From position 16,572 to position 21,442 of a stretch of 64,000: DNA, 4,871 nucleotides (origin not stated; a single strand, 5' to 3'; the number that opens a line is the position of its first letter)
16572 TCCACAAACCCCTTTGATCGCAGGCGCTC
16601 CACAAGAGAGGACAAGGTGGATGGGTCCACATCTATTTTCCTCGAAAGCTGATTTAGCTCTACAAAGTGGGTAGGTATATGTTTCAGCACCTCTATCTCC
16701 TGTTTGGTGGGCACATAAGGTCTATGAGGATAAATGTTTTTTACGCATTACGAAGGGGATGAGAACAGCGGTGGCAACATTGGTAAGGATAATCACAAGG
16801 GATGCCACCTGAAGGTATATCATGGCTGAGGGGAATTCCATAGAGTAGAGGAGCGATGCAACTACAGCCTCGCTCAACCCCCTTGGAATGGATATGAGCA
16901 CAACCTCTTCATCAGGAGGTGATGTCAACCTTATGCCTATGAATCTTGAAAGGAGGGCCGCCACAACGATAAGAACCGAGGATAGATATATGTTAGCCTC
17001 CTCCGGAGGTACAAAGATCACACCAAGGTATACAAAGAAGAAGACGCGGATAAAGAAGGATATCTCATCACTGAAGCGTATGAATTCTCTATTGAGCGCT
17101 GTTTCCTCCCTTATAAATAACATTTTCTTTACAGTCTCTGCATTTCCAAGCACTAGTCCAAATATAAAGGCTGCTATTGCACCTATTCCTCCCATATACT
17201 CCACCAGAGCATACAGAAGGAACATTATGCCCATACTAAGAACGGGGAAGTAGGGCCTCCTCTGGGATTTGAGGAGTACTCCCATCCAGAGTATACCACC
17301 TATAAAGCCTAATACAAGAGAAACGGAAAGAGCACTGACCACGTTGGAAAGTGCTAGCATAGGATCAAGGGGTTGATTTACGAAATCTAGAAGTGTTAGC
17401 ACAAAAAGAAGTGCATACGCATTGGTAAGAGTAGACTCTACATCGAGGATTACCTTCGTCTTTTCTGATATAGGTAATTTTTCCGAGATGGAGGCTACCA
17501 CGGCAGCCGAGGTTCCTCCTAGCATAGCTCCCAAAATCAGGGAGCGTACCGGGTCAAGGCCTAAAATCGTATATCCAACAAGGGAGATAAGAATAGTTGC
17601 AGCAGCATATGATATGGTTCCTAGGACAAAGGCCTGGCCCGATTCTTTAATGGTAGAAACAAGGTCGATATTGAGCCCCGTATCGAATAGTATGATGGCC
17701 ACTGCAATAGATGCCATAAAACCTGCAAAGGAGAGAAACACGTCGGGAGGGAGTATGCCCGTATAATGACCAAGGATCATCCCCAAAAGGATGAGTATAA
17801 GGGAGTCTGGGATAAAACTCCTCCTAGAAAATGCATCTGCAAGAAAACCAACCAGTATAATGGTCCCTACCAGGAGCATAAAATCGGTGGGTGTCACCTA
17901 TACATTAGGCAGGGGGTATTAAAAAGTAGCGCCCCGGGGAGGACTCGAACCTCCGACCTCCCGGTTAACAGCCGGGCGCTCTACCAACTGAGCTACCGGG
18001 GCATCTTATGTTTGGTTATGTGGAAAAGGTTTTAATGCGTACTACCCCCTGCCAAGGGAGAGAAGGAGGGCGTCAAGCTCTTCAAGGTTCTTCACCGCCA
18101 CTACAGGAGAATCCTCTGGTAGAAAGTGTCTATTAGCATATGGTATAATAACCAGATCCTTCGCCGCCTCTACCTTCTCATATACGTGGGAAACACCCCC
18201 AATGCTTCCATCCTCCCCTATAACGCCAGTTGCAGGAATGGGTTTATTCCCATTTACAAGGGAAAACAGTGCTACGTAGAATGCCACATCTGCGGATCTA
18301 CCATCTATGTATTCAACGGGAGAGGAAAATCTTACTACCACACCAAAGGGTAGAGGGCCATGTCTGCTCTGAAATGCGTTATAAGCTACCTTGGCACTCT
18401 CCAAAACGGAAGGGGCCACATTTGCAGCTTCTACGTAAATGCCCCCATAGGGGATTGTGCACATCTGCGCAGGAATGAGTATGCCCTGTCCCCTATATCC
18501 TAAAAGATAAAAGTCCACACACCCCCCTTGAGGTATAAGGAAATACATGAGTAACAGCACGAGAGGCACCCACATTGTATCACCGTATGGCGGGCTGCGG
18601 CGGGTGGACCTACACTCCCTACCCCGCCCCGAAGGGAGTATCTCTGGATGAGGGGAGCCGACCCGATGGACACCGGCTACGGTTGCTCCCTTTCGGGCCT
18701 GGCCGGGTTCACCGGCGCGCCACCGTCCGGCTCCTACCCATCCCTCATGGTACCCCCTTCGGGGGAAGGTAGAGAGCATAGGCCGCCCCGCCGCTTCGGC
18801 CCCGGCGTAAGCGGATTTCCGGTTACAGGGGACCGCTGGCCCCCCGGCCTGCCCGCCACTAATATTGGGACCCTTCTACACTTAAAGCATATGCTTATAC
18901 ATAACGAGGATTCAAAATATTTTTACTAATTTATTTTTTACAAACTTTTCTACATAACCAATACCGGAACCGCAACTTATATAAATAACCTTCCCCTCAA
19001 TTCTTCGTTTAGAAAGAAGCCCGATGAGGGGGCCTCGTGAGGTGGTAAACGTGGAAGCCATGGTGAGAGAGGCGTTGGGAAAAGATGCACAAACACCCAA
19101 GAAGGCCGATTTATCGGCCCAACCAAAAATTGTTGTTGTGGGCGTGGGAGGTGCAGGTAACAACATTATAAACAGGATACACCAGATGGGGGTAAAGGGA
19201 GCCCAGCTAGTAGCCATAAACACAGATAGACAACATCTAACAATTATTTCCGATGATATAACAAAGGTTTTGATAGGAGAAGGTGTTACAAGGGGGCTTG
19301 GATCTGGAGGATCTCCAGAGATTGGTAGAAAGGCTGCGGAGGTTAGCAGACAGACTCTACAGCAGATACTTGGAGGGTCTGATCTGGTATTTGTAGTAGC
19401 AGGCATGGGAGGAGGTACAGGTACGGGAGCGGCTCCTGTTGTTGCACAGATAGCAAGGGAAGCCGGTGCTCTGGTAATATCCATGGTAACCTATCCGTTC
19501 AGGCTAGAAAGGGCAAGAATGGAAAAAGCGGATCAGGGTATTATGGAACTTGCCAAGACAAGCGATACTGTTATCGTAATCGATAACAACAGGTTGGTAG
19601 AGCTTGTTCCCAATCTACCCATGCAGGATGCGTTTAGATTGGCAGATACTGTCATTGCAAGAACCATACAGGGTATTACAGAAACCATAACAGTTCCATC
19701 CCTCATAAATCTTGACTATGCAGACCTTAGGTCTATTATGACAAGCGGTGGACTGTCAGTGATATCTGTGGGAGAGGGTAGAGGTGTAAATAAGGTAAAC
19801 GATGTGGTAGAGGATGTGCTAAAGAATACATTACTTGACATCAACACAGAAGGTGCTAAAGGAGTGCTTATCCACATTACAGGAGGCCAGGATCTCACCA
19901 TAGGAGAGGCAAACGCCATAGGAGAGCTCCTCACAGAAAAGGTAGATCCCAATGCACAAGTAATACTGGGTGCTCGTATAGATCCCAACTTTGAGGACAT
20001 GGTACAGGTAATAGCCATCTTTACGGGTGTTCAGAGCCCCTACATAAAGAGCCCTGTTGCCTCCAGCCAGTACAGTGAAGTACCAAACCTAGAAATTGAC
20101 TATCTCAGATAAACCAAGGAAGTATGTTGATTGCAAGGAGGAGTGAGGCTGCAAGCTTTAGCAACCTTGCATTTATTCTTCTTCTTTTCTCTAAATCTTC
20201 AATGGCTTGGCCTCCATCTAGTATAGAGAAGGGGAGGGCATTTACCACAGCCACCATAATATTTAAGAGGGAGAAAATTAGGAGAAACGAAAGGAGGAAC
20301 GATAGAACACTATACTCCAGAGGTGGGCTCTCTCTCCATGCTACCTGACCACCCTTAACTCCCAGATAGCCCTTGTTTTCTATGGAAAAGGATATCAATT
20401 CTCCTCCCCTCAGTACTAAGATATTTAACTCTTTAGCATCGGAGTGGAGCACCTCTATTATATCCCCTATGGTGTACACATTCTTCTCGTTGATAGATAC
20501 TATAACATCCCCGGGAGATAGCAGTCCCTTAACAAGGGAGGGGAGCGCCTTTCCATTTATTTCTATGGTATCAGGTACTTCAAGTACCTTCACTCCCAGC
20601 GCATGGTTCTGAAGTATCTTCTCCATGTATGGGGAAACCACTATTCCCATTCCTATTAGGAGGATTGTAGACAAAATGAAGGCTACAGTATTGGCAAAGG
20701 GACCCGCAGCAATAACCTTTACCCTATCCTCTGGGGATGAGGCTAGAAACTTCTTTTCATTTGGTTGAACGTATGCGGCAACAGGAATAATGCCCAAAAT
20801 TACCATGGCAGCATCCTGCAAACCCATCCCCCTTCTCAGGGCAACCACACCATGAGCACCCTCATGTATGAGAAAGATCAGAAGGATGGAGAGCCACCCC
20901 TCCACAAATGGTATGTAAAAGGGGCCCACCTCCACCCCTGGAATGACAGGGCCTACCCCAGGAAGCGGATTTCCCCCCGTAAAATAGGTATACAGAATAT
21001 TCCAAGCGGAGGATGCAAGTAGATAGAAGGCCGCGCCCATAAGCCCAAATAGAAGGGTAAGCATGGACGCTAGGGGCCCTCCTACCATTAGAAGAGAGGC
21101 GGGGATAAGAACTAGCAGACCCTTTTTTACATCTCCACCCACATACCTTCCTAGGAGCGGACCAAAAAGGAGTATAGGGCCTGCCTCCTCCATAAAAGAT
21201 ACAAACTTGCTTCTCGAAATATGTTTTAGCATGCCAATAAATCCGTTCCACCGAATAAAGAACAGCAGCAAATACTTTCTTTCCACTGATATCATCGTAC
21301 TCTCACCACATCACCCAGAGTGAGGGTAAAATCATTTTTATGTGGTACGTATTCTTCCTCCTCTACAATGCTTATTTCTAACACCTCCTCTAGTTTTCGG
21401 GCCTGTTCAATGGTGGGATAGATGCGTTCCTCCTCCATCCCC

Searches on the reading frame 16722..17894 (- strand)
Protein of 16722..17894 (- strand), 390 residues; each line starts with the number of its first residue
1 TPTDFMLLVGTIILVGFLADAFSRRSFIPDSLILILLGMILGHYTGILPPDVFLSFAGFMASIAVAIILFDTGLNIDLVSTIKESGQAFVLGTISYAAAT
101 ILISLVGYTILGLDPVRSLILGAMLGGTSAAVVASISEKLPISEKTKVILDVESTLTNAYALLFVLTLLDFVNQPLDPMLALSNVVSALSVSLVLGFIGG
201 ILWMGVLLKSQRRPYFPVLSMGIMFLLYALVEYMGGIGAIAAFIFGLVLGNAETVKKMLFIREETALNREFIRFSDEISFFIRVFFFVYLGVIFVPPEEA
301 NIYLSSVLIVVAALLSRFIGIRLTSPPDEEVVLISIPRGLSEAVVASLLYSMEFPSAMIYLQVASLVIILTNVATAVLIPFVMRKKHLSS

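Call 30: search_protein_families(library=pfam, proteins=[window:16722-17894:-], max_evalue=0.00001)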
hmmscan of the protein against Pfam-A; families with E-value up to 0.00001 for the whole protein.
window:16722-17894:- (390 aa): 1 family
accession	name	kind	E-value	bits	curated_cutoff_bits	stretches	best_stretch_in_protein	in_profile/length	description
PF00999.27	Na_H_Exchanger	-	2.1e-29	103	26.2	1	17-382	5-373/375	Sodium/hydrogen exchanger, transmembrane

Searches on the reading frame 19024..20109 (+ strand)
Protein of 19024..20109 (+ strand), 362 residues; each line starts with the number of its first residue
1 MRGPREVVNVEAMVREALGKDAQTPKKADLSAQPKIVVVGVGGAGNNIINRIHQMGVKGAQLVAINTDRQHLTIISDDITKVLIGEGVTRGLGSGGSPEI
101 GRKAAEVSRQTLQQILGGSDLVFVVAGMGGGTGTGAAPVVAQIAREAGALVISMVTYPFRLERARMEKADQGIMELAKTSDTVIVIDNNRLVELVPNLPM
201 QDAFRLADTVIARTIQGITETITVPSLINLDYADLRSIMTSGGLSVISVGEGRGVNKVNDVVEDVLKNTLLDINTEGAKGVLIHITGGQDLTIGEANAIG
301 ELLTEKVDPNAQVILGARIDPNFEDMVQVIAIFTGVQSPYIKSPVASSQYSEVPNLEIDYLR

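Call 30: search_protein_families(library=pfam, proteins=[window:19024-20109:+], max_evalue=0.00001)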
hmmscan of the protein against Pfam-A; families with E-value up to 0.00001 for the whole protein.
window:19024-20109:+ (362 aa): 2 families
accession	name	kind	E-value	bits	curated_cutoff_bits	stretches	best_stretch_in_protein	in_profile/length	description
PF00091.31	Tubulin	-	5.6e-45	154.4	33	1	35-195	1-189/190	Tubulin/FtsZ family, GTPase domain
PF12327.13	FtsZ_C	-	1.2e-28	99.6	27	1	243-337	1-95/95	FtsZ family, C-terminal domain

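Call 76: search_solved_structures(query=window:19024-20109:+, max_evalue=1e-30)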
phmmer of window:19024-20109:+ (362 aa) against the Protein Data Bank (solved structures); distinct sequences matched with E-value up to 1e-30: 49.
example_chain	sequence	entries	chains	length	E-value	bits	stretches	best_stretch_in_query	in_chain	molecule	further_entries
1fsz_A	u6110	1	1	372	2.7e-86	293.3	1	32-339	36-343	FTSZ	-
1w58_1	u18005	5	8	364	2.9e-86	293.2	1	32-339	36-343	CELL DIVISION PROTEIN FTSZ HOMOLOG 1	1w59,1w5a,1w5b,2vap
1w5e_A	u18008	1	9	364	3e-86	293.1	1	32-339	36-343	FTSZ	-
2r6r_1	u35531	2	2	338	7.5e-76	259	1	35-335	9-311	Cell division protein ftsZ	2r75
3wgj_A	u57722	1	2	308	6.9e-75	255.8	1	36-335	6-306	Cell division protein FtsZ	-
2vam_A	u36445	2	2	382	9.7e-75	255.3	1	33-336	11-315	CELL DIVISION PROTEIN FTSZ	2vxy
2rhh_A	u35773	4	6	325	1e-74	255.2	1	35-336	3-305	Cell Division Protein ftsZ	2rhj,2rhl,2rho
1rlu_A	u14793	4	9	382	1.4e-74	254.8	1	36-336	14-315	Cell division protein ftsZ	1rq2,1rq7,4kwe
14uh_A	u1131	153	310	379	1.7e-74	254.5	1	36-336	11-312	Cell division protein FtsZ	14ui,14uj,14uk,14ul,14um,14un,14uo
6ym9_A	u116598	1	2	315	1.7e-74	254.5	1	36-335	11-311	Cell division protein FtsZ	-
6ym1_A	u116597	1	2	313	1.7e-74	254.5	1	36-335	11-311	Cell division protein FtsZ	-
6y1u_A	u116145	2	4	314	1.8e-74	254.4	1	36-335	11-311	Cell division protein FtsZ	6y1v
4m8i_A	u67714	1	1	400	4.3e-74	253.2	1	36-338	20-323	Cell division protein FtsZ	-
4u39_A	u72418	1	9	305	6.1e-74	252.7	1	35-335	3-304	Cell division protein FtsZ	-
3vo8_A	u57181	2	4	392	1.5e-73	251.4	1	36-337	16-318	Cell division protein FtsZ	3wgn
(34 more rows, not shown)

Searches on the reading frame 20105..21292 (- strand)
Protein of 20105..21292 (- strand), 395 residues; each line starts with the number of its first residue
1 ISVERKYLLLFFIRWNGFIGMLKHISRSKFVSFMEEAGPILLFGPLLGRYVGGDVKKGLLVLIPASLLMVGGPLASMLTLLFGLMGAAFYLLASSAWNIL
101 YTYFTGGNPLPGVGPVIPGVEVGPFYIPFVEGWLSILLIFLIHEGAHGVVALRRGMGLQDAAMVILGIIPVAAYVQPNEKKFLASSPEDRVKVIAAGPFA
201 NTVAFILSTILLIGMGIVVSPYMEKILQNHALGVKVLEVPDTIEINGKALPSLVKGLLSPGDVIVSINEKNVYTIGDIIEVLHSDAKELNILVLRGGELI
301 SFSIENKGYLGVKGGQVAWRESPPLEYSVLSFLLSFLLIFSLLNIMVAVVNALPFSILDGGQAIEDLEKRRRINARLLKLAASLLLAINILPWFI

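Call 30: search_protein_families(library=pfam, proteins=[window:20105-21292:-], max_evalue=0.00001)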
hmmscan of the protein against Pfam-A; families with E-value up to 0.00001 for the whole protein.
window:20105-21292:- (395 aa): 2 families
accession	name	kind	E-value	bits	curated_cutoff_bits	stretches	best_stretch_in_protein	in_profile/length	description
PF02163.28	Peptidase_M50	-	5.7e-19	68.8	27.2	1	134-388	4-217/221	Peptidase family M50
PF17820.7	PDZ_6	-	3.5e-06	27.1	27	0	258-295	16-53/54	PDZ domain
